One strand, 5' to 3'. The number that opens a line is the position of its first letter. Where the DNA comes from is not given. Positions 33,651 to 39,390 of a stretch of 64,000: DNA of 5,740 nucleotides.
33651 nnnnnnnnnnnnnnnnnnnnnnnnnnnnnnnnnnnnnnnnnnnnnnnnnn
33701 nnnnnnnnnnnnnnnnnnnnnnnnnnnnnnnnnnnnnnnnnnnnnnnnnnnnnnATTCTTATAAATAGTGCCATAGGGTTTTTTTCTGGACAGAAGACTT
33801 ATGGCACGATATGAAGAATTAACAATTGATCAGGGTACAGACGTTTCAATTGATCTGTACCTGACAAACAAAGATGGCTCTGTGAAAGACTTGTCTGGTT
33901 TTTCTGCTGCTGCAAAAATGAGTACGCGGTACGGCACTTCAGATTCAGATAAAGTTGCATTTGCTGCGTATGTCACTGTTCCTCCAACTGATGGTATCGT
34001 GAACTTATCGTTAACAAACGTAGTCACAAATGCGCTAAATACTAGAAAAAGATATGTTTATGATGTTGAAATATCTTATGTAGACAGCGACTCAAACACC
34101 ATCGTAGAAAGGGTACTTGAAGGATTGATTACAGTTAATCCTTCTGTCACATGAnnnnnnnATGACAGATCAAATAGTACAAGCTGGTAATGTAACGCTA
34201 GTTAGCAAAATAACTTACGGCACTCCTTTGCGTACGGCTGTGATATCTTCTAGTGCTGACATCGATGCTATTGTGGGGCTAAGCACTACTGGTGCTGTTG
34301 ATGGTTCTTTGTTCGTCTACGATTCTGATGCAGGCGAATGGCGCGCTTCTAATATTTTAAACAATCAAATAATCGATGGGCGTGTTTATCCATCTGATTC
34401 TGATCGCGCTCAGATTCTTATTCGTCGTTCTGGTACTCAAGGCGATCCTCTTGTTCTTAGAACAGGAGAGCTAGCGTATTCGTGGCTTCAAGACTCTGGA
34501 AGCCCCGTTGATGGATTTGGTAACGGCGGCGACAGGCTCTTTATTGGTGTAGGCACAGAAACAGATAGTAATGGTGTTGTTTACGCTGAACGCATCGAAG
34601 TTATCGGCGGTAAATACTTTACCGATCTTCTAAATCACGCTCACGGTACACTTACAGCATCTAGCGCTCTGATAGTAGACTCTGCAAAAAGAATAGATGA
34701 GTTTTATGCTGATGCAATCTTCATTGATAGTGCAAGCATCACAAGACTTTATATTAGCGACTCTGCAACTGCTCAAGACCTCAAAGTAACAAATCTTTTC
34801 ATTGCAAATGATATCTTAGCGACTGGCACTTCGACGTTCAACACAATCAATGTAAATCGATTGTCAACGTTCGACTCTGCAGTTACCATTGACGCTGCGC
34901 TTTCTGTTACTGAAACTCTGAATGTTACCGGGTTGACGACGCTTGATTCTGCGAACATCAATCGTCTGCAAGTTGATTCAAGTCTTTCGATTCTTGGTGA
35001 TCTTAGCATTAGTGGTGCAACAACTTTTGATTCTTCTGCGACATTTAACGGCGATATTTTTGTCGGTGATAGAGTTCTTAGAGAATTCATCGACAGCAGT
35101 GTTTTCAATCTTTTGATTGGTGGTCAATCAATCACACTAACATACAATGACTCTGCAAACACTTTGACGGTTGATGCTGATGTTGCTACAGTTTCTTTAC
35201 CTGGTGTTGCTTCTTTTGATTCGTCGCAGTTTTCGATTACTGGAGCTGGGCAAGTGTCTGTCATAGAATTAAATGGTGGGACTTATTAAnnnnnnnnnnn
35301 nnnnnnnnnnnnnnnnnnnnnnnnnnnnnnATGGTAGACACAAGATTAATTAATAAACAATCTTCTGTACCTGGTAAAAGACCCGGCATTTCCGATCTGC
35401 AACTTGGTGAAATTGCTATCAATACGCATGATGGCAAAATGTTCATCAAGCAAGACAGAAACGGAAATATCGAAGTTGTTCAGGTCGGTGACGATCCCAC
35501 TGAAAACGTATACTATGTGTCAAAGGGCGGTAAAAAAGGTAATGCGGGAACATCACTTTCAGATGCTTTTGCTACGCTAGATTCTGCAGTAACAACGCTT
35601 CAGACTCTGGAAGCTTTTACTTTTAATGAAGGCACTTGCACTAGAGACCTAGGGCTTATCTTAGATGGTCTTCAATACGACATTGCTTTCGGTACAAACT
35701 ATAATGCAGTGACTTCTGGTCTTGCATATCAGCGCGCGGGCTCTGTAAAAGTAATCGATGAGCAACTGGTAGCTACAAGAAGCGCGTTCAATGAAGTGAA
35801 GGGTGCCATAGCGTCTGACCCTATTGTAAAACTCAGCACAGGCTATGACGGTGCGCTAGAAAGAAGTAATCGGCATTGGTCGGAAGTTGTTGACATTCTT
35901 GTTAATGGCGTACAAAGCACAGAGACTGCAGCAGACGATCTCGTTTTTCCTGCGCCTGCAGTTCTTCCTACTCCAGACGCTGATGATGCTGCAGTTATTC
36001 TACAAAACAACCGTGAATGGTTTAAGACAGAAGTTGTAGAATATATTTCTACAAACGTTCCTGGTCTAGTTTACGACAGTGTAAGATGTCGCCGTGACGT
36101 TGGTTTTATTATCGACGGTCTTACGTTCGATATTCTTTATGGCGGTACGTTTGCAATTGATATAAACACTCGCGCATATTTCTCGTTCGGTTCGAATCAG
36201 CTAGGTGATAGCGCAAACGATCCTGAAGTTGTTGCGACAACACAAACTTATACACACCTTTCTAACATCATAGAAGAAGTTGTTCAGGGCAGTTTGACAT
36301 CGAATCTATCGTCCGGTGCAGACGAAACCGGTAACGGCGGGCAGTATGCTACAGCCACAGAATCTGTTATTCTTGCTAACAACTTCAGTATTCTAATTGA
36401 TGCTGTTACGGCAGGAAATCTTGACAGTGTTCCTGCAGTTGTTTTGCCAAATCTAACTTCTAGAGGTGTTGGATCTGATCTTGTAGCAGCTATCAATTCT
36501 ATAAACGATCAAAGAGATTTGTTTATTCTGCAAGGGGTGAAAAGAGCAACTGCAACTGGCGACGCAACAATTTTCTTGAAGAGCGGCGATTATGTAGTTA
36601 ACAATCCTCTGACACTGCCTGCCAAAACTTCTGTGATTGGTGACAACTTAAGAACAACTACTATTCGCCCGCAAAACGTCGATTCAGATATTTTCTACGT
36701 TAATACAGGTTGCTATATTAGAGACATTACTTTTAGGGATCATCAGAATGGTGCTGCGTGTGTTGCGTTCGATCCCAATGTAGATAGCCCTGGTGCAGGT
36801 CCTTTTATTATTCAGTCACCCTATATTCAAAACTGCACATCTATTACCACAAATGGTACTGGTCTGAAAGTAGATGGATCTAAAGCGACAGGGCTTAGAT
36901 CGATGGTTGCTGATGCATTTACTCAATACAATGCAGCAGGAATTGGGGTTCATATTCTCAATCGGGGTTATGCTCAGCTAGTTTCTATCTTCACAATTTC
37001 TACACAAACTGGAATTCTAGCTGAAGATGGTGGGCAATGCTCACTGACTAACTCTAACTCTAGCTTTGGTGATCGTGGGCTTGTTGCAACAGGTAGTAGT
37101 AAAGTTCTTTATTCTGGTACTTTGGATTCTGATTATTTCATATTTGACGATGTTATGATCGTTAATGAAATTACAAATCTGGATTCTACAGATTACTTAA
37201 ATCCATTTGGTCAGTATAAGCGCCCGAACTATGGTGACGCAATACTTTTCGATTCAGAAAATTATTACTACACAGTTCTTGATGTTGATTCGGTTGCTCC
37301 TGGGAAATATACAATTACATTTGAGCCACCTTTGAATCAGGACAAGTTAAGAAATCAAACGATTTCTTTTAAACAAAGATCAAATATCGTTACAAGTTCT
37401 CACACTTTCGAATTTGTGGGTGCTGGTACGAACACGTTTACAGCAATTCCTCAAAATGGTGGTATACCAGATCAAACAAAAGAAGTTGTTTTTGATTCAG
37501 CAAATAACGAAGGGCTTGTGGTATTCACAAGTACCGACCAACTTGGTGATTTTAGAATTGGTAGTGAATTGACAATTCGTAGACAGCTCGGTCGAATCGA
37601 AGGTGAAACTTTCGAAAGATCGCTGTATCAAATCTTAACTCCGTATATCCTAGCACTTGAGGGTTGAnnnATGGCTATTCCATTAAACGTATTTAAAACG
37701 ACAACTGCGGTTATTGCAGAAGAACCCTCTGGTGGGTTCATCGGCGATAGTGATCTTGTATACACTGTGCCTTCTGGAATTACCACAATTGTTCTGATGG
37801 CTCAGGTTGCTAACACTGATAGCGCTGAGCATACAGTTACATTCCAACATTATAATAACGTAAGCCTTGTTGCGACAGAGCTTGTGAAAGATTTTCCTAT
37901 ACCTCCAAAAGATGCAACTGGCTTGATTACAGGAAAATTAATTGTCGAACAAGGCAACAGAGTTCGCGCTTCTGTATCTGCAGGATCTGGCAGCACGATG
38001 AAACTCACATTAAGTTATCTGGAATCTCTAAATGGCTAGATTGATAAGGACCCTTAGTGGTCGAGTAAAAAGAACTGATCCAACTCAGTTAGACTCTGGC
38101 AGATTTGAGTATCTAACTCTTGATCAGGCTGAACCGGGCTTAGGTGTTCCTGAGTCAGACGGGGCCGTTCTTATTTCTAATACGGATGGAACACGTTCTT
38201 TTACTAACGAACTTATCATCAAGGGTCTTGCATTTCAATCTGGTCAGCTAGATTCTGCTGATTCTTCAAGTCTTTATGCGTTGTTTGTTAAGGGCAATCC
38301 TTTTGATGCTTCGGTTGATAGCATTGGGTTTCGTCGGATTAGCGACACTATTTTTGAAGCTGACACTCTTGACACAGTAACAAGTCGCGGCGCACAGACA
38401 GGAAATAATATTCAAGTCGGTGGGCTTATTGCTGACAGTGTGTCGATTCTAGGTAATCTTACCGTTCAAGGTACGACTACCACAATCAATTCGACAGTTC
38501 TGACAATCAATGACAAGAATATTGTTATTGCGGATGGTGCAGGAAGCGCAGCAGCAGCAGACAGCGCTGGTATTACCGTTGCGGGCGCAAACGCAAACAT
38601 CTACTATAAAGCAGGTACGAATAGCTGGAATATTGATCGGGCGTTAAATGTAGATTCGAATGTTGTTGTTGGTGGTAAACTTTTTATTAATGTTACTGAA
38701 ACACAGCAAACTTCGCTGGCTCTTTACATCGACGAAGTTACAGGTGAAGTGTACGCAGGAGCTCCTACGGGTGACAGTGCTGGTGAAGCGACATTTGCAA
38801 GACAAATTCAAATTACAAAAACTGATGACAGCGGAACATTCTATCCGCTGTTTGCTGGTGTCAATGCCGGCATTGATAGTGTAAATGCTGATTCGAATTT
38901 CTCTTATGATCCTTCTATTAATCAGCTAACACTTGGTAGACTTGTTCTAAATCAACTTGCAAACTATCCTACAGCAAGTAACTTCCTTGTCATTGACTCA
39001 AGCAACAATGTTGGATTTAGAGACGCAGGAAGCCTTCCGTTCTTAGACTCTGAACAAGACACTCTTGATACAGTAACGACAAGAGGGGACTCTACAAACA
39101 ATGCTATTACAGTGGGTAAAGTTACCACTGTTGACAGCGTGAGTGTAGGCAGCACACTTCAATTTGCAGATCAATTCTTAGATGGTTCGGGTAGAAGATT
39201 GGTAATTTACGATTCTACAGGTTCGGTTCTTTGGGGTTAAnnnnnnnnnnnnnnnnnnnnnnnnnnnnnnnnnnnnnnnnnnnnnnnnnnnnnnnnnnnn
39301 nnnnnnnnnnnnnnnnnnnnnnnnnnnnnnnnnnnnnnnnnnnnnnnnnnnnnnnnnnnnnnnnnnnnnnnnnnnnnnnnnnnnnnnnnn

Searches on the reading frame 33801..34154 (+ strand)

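Call 38: search_protein_families(library=phrogs, proteins=[window:33801-34154:+], max_evalue=0.1)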
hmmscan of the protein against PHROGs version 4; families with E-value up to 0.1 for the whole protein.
window:33801-34154:+ (117 aa): 3 families
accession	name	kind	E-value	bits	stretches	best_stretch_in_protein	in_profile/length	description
phrog_1084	-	unknown function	2.2e-18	67.5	1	2-117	5-115/123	unknown function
phrog_3304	-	tail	2.4e-13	51.3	1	5-117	7-113/177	L-shaped tail fiber protein assembly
phrog_22545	-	unknown function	0.034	15.5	1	56-103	56-102/109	-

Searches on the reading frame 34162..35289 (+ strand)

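Call 6: search_protein_families(library=pfam, proteins=[window:34162-35289:+], max_evalue=0.01)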
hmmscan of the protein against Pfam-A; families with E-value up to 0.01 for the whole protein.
window:34162-35289:+ (375 aa): 0 families

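Call 7: search_protein_families(library=phrogs, proteins=[window:34162-35289:+], max_evalue=0.001)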
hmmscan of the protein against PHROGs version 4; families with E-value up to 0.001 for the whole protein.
window:34162-35289:+ (375 aa): 1 family
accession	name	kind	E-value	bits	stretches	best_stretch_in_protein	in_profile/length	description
phrog_15769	-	unknown function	6.3e-23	82.3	1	83-194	3-101/560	-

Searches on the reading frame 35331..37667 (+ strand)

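Call 6: search_protein_families(library=pfam, proteins=[window:35331-37667:+], max_evalue=0.01)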
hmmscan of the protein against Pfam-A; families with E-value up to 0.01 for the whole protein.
window:35331-37667:+ (778 aa): 1 family
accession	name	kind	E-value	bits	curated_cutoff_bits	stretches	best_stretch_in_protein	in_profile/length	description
PF12708.12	Pect-lyase_RHGA_epim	-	0.0045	17.3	27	1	386-465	19-88/213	Rhamnogalacturonase A/epimerase, pectate lyase-like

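Call 7: search_protein_families(library=phrogs, proteins=[window:35331-37667:+], max_evalue=0.001)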
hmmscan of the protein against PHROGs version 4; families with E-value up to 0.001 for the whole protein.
window:35331-37667:+ (778 aa): 10 families
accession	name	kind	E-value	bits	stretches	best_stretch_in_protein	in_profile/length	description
phrog_17885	-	tail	3.3e-86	291.2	4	645-777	871-1001/1002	tail fiber protein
phrog_5342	-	tail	4.3e-61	207.3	5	491-594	1624-1747/3319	tail fiber protein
phrog_3442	-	unknown function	5.1e-54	183.3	3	486-616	3591-3734/3967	-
phrog_9851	-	tail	6.5e-26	91.4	2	493-591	523-630/1092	tail fiber protein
phrog_4527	-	tail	5.6e-22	77.2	3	199-375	163-337/3730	short tail fiber protein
phrog_529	-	tail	4.2e-20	72.2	3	540-588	454-502/1498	tail fiber protein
phrog_29288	-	unknown function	7.4e-17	61.1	1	508-755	491-753/1558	-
phrog_13163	-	tail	2.5e-13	49.9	2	399-541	267-405/976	baseplate wedge subunit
phrog_32294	-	tail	8.5e-13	46.9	2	405-520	107-219/2435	baseplate wedge subunit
phrog_35830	-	tail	4.4e-05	23.3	1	5-49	6-50/629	long tail fiber protein distal subunit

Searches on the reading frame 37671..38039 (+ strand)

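Call 38: search_protein_families(library=phrogs, proteins=[window:37671-38039:+], max_evalue=0.1)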
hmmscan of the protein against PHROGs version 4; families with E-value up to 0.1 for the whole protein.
window:37671-38039:+ (122 aa): 2 families
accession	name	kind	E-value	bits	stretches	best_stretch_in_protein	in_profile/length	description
phrog_1276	-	unknown function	4.8e-09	37.1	1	29-106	20-100/325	-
phrog_26609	-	unknown function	0.0041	17.7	1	23-119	84-178/180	-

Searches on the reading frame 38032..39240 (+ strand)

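Call 38: search_protein_families(library=phrogs, proteins=[window:38032-39240:+], max_evalue=0.1)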
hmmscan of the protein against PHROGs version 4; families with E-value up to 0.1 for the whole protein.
window:38032-39240:+ (402 aa): 4 families
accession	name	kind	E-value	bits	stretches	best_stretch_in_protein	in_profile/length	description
phrog_9729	-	tail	1.2e-08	35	2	310-381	152-221/750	tail fiber protein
phrog_15769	-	unknown function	7.9e-08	32.5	1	136-180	313-359/560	-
phrog_36132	-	unknown function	4e-05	24.1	1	123-186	76-136/338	-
phrog_29773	-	unknown function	0.08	12.6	0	147-225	24-100/534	-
